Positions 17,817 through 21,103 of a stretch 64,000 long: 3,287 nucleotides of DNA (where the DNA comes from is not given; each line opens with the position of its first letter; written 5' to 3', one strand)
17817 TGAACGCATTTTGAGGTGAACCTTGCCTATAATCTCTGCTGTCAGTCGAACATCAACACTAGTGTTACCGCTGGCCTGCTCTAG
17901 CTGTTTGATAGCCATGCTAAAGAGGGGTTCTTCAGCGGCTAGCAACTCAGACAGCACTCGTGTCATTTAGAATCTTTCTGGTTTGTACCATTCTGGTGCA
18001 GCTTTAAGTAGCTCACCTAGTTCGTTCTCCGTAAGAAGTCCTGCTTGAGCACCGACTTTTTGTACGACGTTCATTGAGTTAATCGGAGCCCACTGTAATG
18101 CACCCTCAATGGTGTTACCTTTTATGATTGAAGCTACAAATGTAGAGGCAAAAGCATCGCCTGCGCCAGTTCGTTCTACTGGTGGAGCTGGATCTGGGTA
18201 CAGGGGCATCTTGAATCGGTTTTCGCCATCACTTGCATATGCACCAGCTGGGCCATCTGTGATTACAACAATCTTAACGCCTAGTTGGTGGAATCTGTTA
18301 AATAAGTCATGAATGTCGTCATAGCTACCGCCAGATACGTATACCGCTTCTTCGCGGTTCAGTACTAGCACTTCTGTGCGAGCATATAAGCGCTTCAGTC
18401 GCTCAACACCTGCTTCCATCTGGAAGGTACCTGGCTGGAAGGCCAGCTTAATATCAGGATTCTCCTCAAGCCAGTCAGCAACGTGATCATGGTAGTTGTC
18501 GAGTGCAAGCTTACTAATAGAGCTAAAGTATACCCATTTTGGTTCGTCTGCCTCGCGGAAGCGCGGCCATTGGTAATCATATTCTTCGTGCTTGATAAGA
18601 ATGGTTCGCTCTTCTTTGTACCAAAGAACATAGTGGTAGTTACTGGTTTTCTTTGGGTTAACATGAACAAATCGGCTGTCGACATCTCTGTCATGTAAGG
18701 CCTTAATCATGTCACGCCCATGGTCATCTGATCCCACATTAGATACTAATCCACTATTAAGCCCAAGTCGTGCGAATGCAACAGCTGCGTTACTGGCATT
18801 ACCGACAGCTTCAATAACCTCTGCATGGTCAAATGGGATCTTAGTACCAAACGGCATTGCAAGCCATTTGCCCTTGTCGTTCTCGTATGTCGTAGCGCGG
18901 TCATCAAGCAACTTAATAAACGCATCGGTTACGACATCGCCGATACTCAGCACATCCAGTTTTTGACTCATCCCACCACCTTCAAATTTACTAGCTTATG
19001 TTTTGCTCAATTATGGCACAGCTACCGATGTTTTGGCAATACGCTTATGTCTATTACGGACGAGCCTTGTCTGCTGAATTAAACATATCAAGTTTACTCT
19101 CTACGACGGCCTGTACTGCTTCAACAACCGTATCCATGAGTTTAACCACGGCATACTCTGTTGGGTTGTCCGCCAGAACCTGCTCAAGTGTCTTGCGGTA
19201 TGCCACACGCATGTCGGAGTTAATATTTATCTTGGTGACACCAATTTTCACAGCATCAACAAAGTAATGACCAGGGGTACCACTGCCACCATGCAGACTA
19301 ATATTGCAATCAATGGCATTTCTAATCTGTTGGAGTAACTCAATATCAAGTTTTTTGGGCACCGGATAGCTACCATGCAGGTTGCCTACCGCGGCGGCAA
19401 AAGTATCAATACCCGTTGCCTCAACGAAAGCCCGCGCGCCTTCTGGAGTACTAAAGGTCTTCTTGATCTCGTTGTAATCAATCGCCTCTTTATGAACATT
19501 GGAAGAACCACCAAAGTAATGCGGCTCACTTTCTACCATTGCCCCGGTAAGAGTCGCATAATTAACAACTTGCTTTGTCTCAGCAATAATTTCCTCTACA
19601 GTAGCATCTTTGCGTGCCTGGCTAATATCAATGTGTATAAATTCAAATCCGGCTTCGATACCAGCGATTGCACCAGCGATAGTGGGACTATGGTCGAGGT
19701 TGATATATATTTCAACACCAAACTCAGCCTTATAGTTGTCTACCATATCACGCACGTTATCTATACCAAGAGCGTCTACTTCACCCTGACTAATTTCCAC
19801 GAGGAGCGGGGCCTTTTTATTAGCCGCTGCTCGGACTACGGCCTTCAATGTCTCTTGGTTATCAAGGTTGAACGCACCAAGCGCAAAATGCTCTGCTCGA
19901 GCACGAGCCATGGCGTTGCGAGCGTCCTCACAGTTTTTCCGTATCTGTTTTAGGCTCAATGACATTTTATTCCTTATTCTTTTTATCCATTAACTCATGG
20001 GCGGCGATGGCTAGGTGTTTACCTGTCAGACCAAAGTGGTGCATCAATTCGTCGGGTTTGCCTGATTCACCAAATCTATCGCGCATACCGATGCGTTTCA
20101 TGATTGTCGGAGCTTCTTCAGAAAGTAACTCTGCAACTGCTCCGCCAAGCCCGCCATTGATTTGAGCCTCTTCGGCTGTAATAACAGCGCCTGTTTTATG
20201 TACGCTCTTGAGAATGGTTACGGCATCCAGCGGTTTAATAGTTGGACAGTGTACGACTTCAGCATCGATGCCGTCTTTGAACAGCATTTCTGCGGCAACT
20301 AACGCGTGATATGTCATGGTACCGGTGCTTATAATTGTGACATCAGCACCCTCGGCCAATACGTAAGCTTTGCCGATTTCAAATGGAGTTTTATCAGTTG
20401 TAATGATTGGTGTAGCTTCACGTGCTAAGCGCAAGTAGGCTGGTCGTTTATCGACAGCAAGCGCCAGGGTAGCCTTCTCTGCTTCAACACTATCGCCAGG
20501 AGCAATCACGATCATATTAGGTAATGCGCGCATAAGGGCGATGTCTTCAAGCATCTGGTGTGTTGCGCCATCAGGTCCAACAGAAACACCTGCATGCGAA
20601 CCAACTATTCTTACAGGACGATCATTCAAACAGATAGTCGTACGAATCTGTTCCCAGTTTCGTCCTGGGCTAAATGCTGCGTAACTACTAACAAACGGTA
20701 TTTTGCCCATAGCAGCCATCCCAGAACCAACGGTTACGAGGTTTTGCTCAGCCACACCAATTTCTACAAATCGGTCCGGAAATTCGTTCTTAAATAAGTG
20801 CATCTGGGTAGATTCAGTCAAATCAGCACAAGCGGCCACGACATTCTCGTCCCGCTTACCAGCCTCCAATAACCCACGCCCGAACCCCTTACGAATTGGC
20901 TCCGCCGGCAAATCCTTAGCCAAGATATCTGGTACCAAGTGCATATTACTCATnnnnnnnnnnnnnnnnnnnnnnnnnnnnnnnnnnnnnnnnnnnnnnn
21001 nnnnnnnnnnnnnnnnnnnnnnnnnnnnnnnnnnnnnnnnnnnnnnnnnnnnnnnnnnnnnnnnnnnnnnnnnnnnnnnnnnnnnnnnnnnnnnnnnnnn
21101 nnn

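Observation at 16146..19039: pfkB kinase / 418-aa orphan / LOG(TIGR00725) operon docked onto the pentose-phosphate block: candidate nucleoside-to-ribose-5-P salvage module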

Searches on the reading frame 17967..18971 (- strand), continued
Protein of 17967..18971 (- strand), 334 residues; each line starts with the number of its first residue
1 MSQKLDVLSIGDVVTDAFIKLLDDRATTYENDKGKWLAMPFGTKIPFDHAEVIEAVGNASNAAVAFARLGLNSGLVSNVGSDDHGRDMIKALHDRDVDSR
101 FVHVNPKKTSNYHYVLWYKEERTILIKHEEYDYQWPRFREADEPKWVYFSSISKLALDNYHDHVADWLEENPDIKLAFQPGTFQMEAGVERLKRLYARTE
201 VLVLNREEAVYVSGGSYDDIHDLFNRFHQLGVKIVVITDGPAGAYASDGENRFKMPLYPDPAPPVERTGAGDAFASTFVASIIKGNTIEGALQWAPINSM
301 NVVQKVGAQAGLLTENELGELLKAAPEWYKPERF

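Call 100: find_homologous_proteins(query=L169:5980-6993:+, max_evalue=1e-20)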
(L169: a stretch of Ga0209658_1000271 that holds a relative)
Query L169:5980-6993:+ (338 aa): 8000 proteins with E <= 1e-20 among 8000 candidates; the best 120 are listed.
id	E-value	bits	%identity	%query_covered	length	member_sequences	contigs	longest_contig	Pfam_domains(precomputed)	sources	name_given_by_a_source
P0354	8.5e-224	760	100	98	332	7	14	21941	PF08543.18,PF00294.30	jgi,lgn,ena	-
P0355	1.2e-197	674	88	98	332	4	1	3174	PF08543.18,PF00294.30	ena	-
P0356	8.2e-195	665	86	98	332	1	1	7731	PF08543.18,PF00294.30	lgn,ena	-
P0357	1.5e-194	664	86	98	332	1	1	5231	PF08543.18,PF00294.30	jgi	jgi:fructokinase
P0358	5.0e-193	659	84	98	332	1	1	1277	PF08543.18,PF00294.30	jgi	-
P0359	1.8e-191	654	85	98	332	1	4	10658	PF08543.18,PF00294.30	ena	-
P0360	2.2e-191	653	85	98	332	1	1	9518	PF08543.18,PF00294.30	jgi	jgi:sugar/nucleoside kinase (ribokinase family)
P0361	3.2e-190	649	84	98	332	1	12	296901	PF08543.18,PF00294.30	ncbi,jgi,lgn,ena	jgi:sugar/nucleoside kinase (ribokinase family)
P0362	1.1e-186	638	82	98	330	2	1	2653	PF00294.30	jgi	jgi:sugar/nucleoside kinase (ribokinase family)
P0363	5.0e-183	626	81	98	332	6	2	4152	PF08543.18,PF00294.30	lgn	-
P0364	1.0e-181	622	80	98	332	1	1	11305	PF08543.18,PF00294.30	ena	-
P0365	8.9e-181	618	78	99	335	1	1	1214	PF08543.18,PF00294.30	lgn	-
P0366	2.2e-180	617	78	98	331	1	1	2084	PF08543.18,PF00294.30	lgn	-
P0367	3.3e-179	613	78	98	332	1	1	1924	PF00294.30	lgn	-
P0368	5.6e-179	612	78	98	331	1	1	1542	PF08543.18,PF00294.30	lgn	-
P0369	8.6e-179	612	77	99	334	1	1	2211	PF08543.18,PF00294.30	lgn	-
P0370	1.1e-178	612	78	98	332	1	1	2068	PF08543.18,PF00294.30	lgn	-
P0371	2.7e-178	610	76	98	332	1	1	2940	PF08543.18,PF00294.30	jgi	-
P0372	3.4e-178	610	78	98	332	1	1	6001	PF08543.18,PF00294.30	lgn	-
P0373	4.6e-178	609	78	98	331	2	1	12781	PF08543.18,PF00294.30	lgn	-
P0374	1.1e-177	608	77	98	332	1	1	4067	PF00294.30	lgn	-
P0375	4.0e-177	606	79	98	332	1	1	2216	PF08543.18,PF00294.30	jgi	jgi:sugar/nucleoside kinase (ribokinase family)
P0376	7.8e-177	605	79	98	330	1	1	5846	PF08543.18,PF00294.30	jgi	jgi:ribokinase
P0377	7.9e-176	602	77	98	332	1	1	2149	PF00294.30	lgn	-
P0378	4.8e-175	600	77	98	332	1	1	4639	PF08543.18,PF00294.30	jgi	jgi:sugar/nucleoside kinase (ribokinase family)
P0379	1.4e-174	598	77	98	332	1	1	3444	PF08543.18,PF00294.30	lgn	-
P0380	2.3e-172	591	76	98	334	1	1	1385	PF08543.18,PF00294.30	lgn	-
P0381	1.1e-167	575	74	98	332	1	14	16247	PF08543.18,PF00294.30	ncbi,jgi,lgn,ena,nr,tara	ncbi:MAG: carbohydrate kinase family protein [Candidatus Pacebacteria bacterium]|jgi:sugar/nucleosid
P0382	2.7e-167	574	74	97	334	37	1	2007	PF08543.18,PF00294.30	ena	-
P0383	1.2e-166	572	74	98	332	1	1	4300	PF08543.18,PF00294.30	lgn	-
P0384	4.1e-166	570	72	98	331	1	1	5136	PF08543.18,PF00294.30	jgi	jgi:sugar/nucleoside kinase (ribokinase family)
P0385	1.5e-165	568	72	98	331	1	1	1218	PF08543.18,PF00294.30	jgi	jgi:sugar/nucleoside kinase (ribokinase family)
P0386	3.4e-165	567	72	97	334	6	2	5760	PF00294.30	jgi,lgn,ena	-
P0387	3.7e-165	567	74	97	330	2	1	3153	PF08543.18,PF00294.30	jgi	jgi:sugar/nucleoside kinase (ribokinase family)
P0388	1.5e-161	555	72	98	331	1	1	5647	PF08543.18,PF00294.30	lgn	-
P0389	1.7e-155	535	70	97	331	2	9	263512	PF00294.30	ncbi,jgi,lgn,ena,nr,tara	ncbi:hypothetical protein CL630_00140 [bacterium]|nr:hypothetical protein [bacterium]|tara:strand:+ 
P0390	2.2e-155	535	69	98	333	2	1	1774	PF08543.18,PF00294.30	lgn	-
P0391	3.0e-154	531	68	98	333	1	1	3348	PF00294.30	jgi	-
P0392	5.7e-153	527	68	98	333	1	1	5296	PF00294.30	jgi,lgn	-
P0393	8.4e-153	526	69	98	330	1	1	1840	PF00294.30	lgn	-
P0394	5.2e-151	521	68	98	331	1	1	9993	PF08543.18,PF00294.30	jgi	jgi:sugar/nucleoside kinase (ribokinase family)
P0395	2.4e-150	518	67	98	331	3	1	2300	PF08543.18,PF00294.30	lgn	-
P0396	5.9e-150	517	67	98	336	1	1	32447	PF00294.30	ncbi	-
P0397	7.6e-150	517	68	97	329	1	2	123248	PF08543.18,PF00294.30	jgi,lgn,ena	-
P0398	8.0e-150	517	65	98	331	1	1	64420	PF00294.30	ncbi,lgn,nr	ncbi:MAG: carbohydrate kinase family protein [Parcubacteria group bacterium]|nr:carbohydrate kinase 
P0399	1.1e-149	516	68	98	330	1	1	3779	PF00294.30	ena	-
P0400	2.2e-149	515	65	98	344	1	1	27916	PF00294.30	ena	-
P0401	2.9e-149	515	68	98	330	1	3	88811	PF00294.30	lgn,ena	-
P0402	3.0e-149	515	65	98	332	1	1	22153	PF08543.18,PF00294.30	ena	-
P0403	3.6e-149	514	67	98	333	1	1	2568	PF00294.30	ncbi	-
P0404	5.6e-149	514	67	98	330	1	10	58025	PF00294.30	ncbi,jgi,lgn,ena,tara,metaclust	jgi:ribokinase|tara:strand:+ start:47899 stop:48891 length:993 start_codon:yes stop_codon:yes gene_t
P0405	7.4e-149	513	68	98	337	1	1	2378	PF00294.30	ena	-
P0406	1.7e-148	512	67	97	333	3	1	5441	PF00294.30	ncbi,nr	ncbi:MAG: carbohydrate kinase family protein [Parcubacteria group bacterium]|nr:carbohydrate kinase 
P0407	1.7e-148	512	68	98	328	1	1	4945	PF08543.18,PF00294.30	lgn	-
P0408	3.2e-148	511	66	99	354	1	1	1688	PF00294.30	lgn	-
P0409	3.6e-148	511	68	98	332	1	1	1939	PF00294.30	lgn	-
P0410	6.7e-148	510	65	97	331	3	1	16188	PF08543.18,PF00294.30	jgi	jgi:sugar/nucleoside kinase (ribokinase family)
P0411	1.7e-147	509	67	98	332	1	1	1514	PF08543.18,PF00294.30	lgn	-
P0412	2.3e-147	509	67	98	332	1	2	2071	PF08543.18,PF00294.30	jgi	-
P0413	2.7e-147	508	67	98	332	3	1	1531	PF00294.30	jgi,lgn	-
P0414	2.7e-147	508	65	97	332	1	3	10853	PF00294.30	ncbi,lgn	-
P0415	4.1e-147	508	66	98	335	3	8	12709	PF00294.30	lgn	-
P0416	4.5e-147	508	66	98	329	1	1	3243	PF00294.30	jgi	-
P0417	6.9e-147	507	66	97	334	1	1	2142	PF00294.30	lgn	-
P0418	9.3e-147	507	67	98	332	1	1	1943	PF00294.30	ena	-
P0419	1.3e-146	506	68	98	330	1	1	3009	PF08543.18,PF00294.30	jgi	-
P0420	1.7e-146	506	65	98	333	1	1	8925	PF00294.30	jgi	-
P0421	2.1e-146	505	67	98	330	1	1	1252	PF00294.30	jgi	-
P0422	2.5e-146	505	65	98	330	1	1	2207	PF08543.18,PF00294.30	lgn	-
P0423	4.5e-146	504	67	98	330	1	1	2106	PF08543.18,PF00294.30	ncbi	-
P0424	5.0e-146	504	65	98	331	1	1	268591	PF08543.18,PF00294.30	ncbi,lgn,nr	ncbi:MAG: carbohydrate kinase family protein [Parcubacteria group bacterium]|nr:carbohydrate kinase 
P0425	6.1e-146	504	66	98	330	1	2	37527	PF08543.18,PF00294.30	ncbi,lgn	-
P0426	8.3e-146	503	66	98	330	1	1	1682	PF08543.18,PF00294.30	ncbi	-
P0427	9.2e-146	503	67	99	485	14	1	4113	PF00294.30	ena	-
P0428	1.3e-145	503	67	98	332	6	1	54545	PF00294.30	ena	-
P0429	1.4e-145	503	67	97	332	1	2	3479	PF00294.30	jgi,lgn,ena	-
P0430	2.0e-145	502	65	98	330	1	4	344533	PF00294.30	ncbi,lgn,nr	ncbi:MAG: carbohydrate kinase family protein [Parcubacteria group bacterium]|nr:carbohydrate kinase 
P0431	2.1e-145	502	66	98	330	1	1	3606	PF00294.30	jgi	-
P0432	2.5e-145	502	66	98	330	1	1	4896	PF00294.30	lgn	-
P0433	2.7e-145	502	65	98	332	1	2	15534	PF00294.30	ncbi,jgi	-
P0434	4.1e-145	501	66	98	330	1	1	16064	PF08543.18,PF00294.30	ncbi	-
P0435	5.5e-145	501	67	98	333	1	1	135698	PF00294.30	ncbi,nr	ncbi:MAG: carbohydrate kinase family protein [Candidatus Pacebacteria bacterium]|nr:carbohydrate kin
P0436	1.6e-144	499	67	98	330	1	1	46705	PF08543.18,PF00294.30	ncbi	ncbi:carbohydrate kinase family protein [candidate division KSB1 bacterium]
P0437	2.1e-144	499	65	98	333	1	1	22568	PF00294.30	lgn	-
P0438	2.3e-144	499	66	98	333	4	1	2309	PF08543.18,PF00294.30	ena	-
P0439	2.3e-144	499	65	97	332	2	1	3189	PF00294.30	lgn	-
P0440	2.6e-144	499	64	99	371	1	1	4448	PF00294.30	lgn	-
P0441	3.4e-144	498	66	99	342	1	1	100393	PF00294.30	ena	-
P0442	4.7e-144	498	66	98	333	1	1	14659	PF08543.18,PF00294.30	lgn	-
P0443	5.0e-144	498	65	98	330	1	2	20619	PF08543.18,PF00294.30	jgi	-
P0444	5.2e-144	498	67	98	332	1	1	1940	PF00294.30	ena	-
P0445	6.6e-144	497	65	98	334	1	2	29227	PF08543.18,PF00294.30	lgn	-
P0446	7.6e-144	497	65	98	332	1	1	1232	PF00294.30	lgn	-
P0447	8.0e-144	497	67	98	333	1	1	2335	PF08543.18,PF00294.30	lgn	-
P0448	8.2e-144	497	65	96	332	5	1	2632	PF00294.30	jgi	-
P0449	8.9e-144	497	65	98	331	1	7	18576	PF00294.30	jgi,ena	-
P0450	1.6e-143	496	66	98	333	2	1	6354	PF08543.18,PF00294.30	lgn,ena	-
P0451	1.7e-143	496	66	97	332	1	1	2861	PF08543.18,PF00294.30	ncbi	-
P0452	2.3e-143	495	66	98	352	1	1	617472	PF00294.30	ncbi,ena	-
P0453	2.4e-143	495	67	98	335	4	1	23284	PF00294.30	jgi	jgi:ribokinase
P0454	3.1e-143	495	63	98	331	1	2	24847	PF00294.30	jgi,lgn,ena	-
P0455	3.1e-143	495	63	98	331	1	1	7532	PF00294.30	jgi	-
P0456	4.6e-143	494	68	96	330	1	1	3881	PF00294.30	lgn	-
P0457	5.2e-143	494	64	97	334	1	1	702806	PF00294.30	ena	-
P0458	5.3e-143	494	65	98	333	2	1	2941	PF00294.30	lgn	-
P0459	6.2e-143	494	63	98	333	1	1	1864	PF00294.30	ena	-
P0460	6.2e-143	494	65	98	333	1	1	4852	PF08543.18,PF00294.30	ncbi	-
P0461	7.1e-143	494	65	98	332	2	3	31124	PF00294.30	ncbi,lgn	-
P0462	1.1e-142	493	66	98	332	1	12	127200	PF00294.30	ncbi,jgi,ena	ncbi:MAG TPA: carbohydrate kinase family protein [Candidatus Paceibacterota bacterium]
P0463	1.1e-142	493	64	98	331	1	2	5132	PF00294.30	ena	-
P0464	1.2e-142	493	66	97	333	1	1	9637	PF00294.30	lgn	-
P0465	1.6e-142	493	65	97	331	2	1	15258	PF00294.30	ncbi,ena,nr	ncbi:carbohydrate kinase family protein [Patescibacteria group bacterium]|nr:carbohydrate kinase fam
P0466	1.9e-142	492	65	98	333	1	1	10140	PF08543.18,PF00294.30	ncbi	-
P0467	1.9e-142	492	65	98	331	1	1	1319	PF00294.30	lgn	-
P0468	2.3e-142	492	65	98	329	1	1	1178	PF08543.18,PF00294.30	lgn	-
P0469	3.9e-142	491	64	98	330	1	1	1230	PF00294.30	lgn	-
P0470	4.1e-142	491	65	98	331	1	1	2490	PF08543.18,PF00294.30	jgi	-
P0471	5.1e-142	491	63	98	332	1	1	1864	PF08543.18,PF00294.30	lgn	-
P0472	7.2e-142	490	66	97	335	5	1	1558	PF00294.30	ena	-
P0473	8.8e-142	490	64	98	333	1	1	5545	PF08543.18,PF00294.30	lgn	-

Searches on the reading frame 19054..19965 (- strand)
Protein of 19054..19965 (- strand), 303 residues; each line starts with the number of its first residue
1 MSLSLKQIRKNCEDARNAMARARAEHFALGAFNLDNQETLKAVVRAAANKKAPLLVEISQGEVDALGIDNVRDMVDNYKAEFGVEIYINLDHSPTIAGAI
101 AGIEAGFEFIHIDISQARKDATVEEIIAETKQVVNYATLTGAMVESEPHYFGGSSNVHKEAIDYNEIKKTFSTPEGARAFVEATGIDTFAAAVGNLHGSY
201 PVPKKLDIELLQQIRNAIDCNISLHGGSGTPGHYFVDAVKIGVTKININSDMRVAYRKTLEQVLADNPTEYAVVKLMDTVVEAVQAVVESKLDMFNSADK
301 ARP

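Call 3: search_protein_families(library=pfam, proteins=[window:19054-19965:-], max_evalue=0.01)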
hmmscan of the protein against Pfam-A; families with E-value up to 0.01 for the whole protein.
window:19054-19965:- (303 aa): 1 family
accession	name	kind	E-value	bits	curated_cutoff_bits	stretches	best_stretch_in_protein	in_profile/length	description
PF01116.26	F_bP_aldolase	-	1.1e-63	215.8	25.5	1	15-300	3-277/277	Fructose-bisphosphate aldolase class-II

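Call 4: search_protein_families(library=ncbifam, proteins=[window:19054-19965:-], max_evalue=0.01)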
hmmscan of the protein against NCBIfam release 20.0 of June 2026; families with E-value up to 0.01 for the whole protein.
window:19054-19965:- (303 aa): 20 families
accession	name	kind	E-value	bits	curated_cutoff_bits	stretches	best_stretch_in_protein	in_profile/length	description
TIGR01859.1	fruc_bis_ald_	equivalog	9.3e-61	206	343.05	1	17-301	6-282/282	class II fructose-1,6-bisphosphate aldolase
TIGR00167.1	cbbA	subfamily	2e-55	188.2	215.6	1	13-301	4-290/290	ketose-bisphosphate aldolase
NF009497.0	PRK12857.1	equivalog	4.3e-55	186.9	423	1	18-301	9-284/284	class II fructose-1,6-bisphosphate aldolase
NF006042.0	PRK08185.1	subfamily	4.8e-54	183.6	405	1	19-301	9-284/287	hypothetical protein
NF006626.0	PRK09195.1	subfamily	7.3e-51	173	384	1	16-300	7-283/284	tagatose-bisphosphate aldolase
NF009374.0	PRK12737.1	subfamily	1.3e-50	172.1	383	1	15-300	6-283/284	tagatose-bisphosphate aldolase subunit GatY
NF005284.0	PRK06801.1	equivalog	1.2e-46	159.3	406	1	17-301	8-286/286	ketose 1,6-bisphosphate aldolase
TIGR01858.1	tag_bisphos_ald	equivalog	1.3e-45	155.7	443.55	1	16-300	5-281/282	tagatose bisphosphate family class II aldolase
NF005943.0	PRK07998.1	equivalog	7.1e-45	153.7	364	1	16-300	7-280/283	class II aldolase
NF006376.0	PRK08610.1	equivalog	2.6e-39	135.7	527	1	18-301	9-285/286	class II fructose-bisphosphate aldolase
NF005823.0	PRK07709.1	equivalog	8.7e-39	134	545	1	18-301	9-285/285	class II fructose-bisphosphate aldolase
NF005590.0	PRK07315.1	equivalog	1.3e-38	133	443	1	18-301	9-293/293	class II fructose-bisphosphate aldolase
NF005288.0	PRK06806.1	equivalog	1.6e-38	132.6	396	1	16-301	7-281/281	class II fructose-bisphosphate aldolase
NF009375.0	PRK12738.1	equivalog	9.8e-37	126.7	542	1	20-300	11-283/286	tagatose-bisphosphate aldolase subunit KbaY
NF004493.0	PRK05835.1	equivalog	1e-33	116.9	558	2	18-231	8-216/307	class II fructose-bisphosphate aldolase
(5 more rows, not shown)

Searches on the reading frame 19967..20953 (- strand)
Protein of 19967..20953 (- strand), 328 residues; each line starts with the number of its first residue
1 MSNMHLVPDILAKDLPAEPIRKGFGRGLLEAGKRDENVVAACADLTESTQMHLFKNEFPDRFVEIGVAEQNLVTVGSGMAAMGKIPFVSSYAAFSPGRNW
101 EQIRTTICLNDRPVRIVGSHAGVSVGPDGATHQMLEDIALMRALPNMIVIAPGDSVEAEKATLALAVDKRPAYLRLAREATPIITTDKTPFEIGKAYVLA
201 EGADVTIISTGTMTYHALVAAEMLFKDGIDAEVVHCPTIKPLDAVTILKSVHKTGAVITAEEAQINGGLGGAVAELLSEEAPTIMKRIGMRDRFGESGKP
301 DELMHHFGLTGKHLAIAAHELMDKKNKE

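Call 3: search_protein_families(library=pfam, proteins=[window:19967-20953:-], max_evalue=0.01)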
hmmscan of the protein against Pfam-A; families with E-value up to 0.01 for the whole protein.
window:19967-20953:- (328 aa): 3 families
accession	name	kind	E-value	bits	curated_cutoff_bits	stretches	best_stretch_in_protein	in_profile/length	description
PF02779.29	Transket_pyr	-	1.4e-39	136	27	1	20-181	5-172/174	Transketolase, pyrimidine binding domain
PF02780.25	Transketolase_C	-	3.1e-33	114.8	25.9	1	194-313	1-123/124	Transketolase, C-terminal domain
PF22613.1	Transketolase_C_1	-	1.2e-08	35.6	27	1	196-310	2-113/113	Transketolase-like TK C-terminal domain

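Call 4: search_protein_families(library=ncbifam, proteins=[window:19967-20953:-], max_evalue=0.01)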
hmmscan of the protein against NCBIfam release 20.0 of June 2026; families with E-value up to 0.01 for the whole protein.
window:19967-20953:- (328 aa): 12 families
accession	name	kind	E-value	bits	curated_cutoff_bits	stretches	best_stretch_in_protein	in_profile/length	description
NF004559.0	PRK05899.2-5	equivalog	1.8e-85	287.4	488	1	20-324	320-626/627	transketolase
TIGR00204.1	dxs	equivalog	2.6e-59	201.3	465.95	1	22-317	314-610/616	1-deoxy-D-xylulose-5-phosphate synthase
NF004556.0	PRK05899.2-2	equivalog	7.5e-45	153.3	575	1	21-316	325-632/639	transketolase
NF003933.0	PRK05444.2-2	equivalog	1.3e-40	139.6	395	1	21-315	292-598/606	1-deoxy-D-xylulose-5-phosphate synthase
NF008968.0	PRK12315.1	subfamily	3.7e-38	131.1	510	1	29-315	290-574/582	1-deoxy-D-xylulose-5-phosphate synthase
TIGR00232.1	tktlase_bact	equivalog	9.9e-30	103.5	682.25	1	28-322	359-653/654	transketolase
NF004558.0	PRK05899.2-4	equivalog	2.7e-24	85.5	788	1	36-314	363-642/651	transketolase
NF006667.0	PRK09212.1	subfamily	1e-21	77.2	321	1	143-281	139-280/327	pyruvate dehydrogenase complex E1 component subunit beta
NF008854.0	PRK11892.1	equivalog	1.1e-20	73.7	454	1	142-281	276-419/464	pyruvate dehydrogenase complex E1 component subunit beta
NF007201.0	PRK09622.1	equivalog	2.6e-05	23.3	590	1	195-276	261-341/405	2-oxoacid:ferredoxin oxidoreductase subunit alpha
NF006412.0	PRK08659.1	equivalog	0.0027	17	411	1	199-262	271-334/378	2-oxoacid:acceptor oxidoreductase subunit alpha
TIGR03710.1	OAFO_sf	subfamily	0.0035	16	482.75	1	197-281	458-536/561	2-oxoacid:acceptor oxidoreductase subunit alpha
